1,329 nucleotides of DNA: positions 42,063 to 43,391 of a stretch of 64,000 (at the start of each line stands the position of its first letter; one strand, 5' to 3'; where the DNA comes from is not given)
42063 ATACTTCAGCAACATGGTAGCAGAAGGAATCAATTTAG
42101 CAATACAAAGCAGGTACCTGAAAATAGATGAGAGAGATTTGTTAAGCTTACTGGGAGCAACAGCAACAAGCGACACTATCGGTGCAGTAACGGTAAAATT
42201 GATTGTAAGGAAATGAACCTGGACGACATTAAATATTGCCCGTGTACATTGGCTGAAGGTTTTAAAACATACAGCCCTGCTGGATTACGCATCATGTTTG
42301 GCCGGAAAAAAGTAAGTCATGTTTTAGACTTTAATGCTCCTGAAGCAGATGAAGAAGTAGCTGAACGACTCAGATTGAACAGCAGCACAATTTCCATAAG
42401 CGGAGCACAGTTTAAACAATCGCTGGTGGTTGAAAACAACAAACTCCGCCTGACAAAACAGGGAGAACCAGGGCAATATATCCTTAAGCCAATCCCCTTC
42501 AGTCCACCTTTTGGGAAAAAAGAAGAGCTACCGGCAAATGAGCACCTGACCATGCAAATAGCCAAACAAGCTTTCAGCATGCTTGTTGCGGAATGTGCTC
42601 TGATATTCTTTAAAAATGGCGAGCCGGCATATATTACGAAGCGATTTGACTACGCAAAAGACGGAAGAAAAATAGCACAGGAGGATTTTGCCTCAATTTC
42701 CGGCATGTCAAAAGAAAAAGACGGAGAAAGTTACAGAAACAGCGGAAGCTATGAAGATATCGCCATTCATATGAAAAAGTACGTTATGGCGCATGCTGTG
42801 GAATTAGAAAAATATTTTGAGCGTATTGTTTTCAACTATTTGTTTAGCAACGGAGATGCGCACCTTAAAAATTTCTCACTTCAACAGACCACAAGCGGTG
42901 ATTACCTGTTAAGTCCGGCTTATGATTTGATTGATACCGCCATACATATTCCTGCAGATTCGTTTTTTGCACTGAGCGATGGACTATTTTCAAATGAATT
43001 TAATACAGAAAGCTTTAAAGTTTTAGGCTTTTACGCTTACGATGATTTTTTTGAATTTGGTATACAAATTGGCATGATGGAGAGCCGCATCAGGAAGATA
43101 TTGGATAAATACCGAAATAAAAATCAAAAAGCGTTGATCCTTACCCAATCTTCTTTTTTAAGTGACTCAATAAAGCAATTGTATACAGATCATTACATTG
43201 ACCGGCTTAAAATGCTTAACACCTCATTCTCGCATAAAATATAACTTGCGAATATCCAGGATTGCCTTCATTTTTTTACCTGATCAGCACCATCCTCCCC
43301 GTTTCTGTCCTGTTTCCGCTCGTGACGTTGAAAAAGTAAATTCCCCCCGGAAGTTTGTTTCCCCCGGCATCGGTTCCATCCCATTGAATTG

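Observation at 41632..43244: Tripartite HipBST-type toxin-antitoxin operon (HTH, HipA-N-like small protein, N-terminally truncated HipA kinase)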

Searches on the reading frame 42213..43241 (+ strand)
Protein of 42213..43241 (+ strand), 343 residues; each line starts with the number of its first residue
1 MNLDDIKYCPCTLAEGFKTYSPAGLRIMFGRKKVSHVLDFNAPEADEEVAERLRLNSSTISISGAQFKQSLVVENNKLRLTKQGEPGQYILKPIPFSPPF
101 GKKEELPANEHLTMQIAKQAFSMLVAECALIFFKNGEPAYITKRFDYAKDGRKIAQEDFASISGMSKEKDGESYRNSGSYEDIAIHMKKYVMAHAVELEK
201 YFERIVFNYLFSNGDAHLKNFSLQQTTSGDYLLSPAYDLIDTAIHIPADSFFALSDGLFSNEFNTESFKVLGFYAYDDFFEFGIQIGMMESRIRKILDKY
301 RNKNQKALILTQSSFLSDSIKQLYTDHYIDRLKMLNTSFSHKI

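Call 5: search_protein_families(library=pfam, proteins=[window:42213-43241:+], max_evalue=0.01)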
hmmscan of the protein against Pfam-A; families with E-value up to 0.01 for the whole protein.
window:42213-43241:+ (343 aa): 1 family
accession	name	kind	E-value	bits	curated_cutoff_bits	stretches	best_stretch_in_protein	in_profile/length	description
PF07804.18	HipA_C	-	4.1e-39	134.9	30.5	1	60-302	1-207/213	HipA-like C-terminal domain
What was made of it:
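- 42213..43244 (+): hipT: 343-aa HipA-family Ser/Thr kinase lacking N-subdomain 1, predicted toxin. HipA_C 4.1e-39 (call 5).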

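Call 6: search_protein_families(library=ncbifam, proteins=[window:42213-43241:+], max_evalue=0.01)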
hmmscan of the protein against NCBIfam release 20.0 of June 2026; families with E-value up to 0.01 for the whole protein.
window:42213-43241:+ (343 aa): 1 family
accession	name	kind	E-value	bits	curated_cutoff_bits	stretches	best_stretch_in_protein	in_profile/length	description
NF007297.0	PRK09775.1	equivalog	7.9e-05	21.6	401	1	109-240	248-370/446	type II toxin-antitoxin system HipA family toxin YjjJ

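Call 7: search_solved_structures(query=window:42213-43241:+, max_evalue=0.01, show_alignments=3)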
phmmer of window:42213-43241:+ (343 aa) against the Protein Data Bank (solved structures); distinct sequences matched with E-value up to 0.01: 16.
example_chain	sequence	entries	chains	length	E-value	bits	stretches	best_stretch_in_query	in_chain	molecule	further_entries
7vkb_A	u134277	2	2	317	1.6e-25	93.2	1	6-336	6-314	HipA_C domain-containing protein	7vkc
8ezr_B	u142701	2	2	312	3.1e-25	92.3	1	7-336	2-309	HipT(Lp)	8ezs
7wcf_A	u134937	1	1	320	5.9e-25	91.3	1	6-336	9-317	HipA_C domain-containing protein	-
7ab3_C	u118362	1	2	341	4.5e-18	68.7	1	15-337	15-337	HipA_C domain-containing protein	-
7ab4_C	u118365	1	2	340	4.7e-18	68.7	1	15-337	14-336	HipA_C domain-containing protein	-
7ab5_C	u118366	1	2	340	1.2e-17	67.3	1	15-337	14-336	HipA_C domain-containing protein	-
3tpd_A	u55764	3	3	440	5e-06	29.1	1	54-245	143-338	Serine/threonine-protein kinase HipA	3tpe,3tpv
2wiu_A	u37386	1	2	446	1.4e-05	27.7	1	54-245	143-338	PROTEIN HIPA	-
3hzi_A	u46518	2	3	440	3.4e-05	26.4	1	54-245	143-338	Protein hipA | Serine/threonine-protein kinase HipA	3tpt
3tpb_A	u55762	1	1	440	8.7e-05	25.1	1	54-245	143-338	Serine/threonine-protein kinase HipA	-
4yg7_D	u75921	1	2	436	9e-05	25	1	54-245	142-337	Serine/threonine-protein kinase HipA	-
3fbr_A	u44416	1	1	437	9e-05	25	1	54-245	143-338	Serine/threonine-protein kinase toxin HipA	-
3dnt_A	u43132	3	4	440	9.2e-05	25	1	54-245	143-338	Protein hipA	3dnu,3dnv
5k98_A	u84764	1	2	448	9.6e-05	24.9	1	54-245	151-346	Serine/threonine-protein kinase HipA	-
4pu5_A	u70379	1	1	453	0.0012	21.3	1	100-273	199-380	Toxin-antitoxin system toxin HipA family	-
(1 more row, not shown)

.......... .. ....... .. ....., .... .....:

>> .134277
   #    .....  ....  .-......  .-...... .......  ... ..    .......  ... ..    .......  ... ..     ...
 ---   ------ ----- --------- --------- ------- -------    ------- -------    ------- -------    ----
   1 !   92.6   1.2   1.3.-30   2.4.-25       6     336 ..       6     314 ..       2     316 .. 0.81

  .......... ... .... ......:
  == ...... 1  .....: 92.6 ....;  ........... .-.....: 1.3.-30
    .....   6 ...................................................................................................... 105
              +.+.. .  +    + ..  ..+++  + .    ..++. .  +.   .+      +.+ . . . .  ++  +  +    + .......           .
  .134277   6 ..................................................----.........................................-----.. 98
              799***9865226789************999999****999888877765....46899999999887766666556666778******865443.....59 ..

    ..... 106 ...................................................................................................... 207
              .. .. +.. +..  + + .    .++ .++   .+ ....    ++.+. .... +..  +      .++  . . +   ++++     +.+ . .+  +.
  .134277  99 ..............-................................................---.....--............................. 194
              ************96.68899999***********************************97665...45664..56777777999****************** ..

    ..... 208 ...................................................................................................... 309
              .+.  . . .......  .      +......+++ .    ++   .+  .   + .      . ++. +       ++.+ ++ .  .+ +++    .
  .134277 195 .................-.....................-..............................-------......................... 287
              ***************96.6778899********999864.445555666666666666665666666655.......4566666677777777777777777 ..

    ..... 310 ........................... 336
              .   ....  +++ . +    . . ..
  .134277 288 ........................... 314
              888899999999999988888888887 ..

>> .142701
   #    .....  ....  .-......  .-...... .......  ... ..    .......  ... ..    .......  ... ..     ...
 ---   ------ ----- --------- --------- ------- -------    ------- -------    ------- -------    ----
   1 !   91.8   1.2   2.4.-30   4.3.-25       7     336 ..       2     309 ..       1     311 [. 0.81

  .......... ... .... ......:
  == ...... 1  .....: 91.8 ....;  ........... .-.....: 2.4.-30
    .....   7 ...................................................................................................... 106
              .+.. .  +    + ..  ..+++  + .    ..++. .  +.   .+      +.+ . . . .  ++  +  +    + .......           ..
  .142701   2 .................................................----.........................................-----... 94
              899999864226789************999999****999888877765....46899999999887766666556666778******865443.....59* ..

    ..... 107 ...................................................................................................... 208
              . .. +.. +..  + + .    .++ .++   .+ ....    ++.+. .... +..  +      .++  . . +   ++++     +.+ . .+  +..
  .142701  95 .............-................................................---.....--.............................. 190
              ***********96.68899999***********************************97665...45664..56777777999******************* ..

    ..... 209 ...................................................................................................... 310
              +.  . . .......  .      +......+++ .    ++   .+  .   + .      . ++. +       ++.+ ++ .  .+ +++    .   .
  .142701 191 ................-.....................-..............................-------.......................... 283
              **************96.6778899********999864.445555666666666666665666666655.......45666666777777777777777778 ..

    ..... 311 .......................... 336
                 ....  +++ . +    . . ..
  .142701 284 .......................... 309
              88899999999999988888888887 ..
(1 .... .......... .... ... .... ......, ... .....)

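Call 19: find_homologous_proteins(query=window:42213-43241:+, max_evalue=0.00001)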
Query window:42213-43241:+ (343 aa): 8000 proteins with E <= 0.00001 among 8000 candidates; the best 120 are listed.
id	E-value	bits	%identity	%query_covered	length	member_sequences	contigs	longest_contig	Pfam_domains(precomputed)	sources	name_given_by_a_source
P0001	5.0e-226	767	100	100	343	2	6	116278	PF07804.19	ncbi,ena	-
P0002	1.3e-193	660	84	100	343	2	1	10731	PF07804.19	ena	-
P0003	2.2e-188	643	82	100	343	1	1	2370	PF07804.19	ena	-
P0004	4.5e-188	642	82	100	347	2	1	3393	PF07804.19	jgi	jgi:serine/threonine-protein kinase HipA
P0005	3.2e-186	636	81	100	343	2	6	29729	PF07804.19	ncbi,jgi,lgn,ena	jgi:serine/threonine-protein kinase HipA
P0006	4.5e-186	636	80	100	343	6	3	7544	PF07804.19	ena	-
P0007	5.6e-186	635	81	100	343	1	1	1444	PF07804.19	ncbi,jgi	jgi:serine/threonine-protein kinase HipA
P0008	3.9e-185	633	81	100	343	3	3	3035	PF07804.19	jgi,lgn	jgi:serine/threonine-protein kinase HipA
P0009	5.8e-185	632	81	100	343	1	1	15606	PF07804.19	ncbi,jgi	-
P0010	5.4e-184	629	81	100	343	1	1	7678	PF07804.19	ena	-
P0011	2.0e-182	624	79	100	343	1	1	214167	PF07804.19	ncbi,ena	-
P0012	4.3e-180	616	78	100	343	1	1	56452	PF07804.19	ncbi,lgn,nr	ncbi:MAG: HipA domain-containing protein [Bacteroidales bacterium]|nr:HipA domain-containing protein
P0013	1.0e-179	615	78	100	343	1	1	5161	PF07804.19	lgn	-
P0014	2.4e-179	614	78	100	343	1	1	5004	PF07804.19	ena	-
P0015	2.8e-179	613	78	100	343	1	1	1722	PF07804.19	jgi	jgi:serine/threonine-protein kinase HipA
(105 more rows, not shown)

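Call 20: find_encoding_contigs(protein=P0001, flank=6000, max_places=6)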
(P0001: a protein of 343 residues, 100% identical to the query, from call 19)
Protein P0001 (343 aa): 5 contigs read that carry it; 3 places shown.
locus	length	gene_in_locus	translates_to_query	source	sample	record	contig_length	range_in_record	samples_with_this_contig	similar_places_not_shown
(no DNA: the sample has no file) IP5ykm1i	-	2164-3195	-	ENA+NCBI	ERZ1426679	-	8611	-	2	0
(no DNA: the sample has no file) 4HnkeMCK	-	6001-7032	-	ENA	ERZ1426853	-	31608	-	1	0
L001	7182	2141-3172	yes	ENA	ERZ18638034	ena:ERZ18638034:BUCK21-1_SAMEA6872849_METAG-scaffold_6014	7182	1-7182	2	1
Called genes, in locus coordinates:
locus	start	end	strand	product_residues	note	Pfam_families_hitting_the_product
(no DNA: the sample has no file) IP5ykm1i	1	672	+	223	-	?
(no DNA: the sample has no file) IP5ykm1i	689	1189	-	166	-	PF05838:Glyco_hydro_108, PF09374:PG_binding_3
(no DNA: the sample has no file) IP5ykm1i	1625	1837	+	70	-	PF13560:HTH_31, PF12844:HTH_19 (weak), PF13443:HTH_26 (weak), PF01381:HTH_3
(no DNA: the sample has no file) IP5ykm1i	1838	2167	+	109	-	PF13657:Couple_hipA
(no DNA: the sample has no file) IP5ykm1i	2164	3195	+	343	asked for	PF07804:HipA_C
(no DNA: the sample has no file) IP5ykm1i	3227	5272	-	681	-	PF04371:PAD_porph, PF13860:FlgD_ig, PF18962:Por_Secre_tail (weak)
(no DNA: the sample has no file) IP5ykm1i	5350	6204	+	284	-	PF01545:Cation_efflux, PF16916:ZT_dimer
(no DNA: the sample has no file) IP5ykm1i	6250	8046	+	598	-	PF01464:SLT, PF23446:LysM1_NFP_LYK (faint), PF01476:LysM, PF23473:LysM3_LYK4_5 (faint), PF01476:LysM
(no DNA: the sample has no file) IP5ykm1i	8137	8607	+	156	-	PF09917:DUF2147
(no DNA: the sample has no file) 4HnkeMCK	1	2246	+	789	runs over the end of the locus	PF21544:PorZ_N_b_propeller, PF07494:Reg_prop (faint)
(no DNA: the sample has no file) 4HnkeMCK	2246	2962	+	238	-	PF11967:RecO_N, PF02565:RecO_C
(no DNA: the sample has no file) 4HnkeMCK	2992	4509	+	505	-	PF01336:tRNA_anti-codon, PF00152:tRNA-synt_2, PF01409:tRNA-synt_2d (faint)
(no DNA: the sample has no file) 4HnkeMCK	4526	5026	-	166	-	PF05838:Glyco_hydro_108, PF09374:PG_binding_3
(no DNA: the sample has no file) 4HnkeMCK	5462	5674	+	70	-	PF13560:HTH_31, PF12844:HTH_19 (weak), PF13443:HTH_26 (weak), PF01381:HTH_3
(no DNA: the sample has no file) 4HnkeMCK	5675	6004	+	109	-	PF13657:Couple_hipA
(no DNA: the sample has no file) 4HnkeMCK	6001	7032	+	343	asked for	PF07804:HipA_C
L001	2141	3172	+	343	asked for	PF07804:HipA_C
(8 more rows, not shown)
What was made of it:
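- An identical sequence occurs on independent contigs (call 20).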

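Call 21: find_related_loci(query=window:42213-43241:+, collection=genome_contigs, flank=5000)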
Query window:42213-43241:+ (343 aa) in genome_contigs; peptide patterns used: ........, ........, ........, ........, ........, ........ (x = any residue, [..] = any of these).
196 stretches matched a pattern; 72 encode a relative of the query (tblastn E <= 1e-3); 72 distinct loci.
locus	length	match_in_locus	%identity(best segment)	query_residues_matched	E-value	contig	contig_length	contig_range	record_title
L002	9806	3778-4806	81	1-343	0e+0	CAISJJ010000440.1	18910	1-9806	MAG: uncultured Bacteroidales bacterium isolate Ja1_bin-1976 genome assembly, contig: bin-1976:440/547, whole genome sho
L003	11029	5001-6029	79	1-343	0e+0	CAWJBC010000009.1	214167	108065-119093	MAG: uncultured Bacteroidales bacterium isolate MFD04716.bin.1.251 genome assembly, contig: contig_33398, whole genome s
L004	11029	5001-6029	78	1-343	0e+0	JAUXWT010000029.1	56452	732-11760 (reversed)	MAG: Bacteroidales bacterium isolate C15_metabat.bin.17 C15_k141_77022, whole genome shotgun sequence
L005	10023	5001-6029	78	1-343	0e+0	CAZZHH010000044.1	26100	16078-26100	MAG TPA_asm: uncultured Lentimicrobiaceae bacterium isolate SRP220891_co1_459 genome assembly, contig: NODE_3582_length_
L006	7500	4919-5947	74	1-343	0e+0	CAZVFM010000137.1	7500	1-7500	MAG TPA_asm: uncultured Roseivirgaceae bacterium isolate SRP072547_co1_89 genome assembly, contig: NODE_20916_length_750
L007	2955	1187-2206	75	1-340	0e+0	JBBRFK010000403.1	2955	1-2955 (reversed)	MAG: Cytophagales bacterium isolate Co_metawrap_2562 Cmw_2562_k141_19939581_length_2955_cov_11.9144, whole genome shotgu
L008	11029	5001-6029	74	1-343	4e-174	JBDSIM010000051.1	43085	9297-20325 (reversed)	MAG: Cyclobacteriaceae bacterium isolate cluster1_bin.3 k127_12185615, whole genome shotgun sequence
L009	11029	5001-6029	70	1-343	1e-167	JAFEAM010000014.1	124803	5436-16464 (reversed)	MAG: Bacteroidetes bacterium isolate SZAS TMP-66 BACT-TMP-9__14__length-124803, whole genome shotgun sequence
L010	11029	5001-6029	71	1-343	2e-166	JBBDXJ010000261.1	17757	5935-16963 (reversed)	MAG: Cyclobacteriaceae bacterium isolate LejiaD_45_11 Lejia_D_5085_length_17757_cov_6, whole genome shotgun sequence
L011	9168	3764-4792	70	1-343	2e-165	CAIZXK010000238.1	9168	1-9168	MAG: uncultured Bacteroidales bacterium isolate Loc090721-8-6m_bin-0401 genome assembly, contig: bin-0401:238/779, whole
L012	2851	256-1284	70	1-343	2e-174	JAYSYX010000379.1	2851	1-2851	MAG: Bacteroidota bacterium isolate GFS_13507 GFS_13507_378, whole genome shotgun sequence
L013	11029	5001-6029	70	1-343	7e-160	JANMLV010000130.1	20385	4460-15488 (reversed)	MAG: Bacteroidota bacterium isolate OTE_58_metabat_626 OTE_58_k141_6234247, whole genome shotgun sequence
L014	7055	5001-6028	72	1-343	2e-145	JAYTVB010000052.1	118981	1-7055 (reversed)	MAG: Cyclobacteriaceae bacterium isolate GFS_5652 GFS_5652_51, whole genome shotgun sequence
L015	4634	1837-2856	55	1-343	7e-123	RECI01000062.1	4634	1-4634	MAG: Balneolaceae bacterium isolate DLM2.Bin24 NODE_32708_length_4634_cov_20.0943, whole genome shotgun sequence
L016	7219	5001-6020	54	1-343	4e-121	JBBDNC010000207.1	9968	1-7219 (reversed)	MAG: Balneolaceae bacterium isolate LejiaB_47_16 Lejia_B_8707_length_9968_cov_10, whole genome shotgun sequence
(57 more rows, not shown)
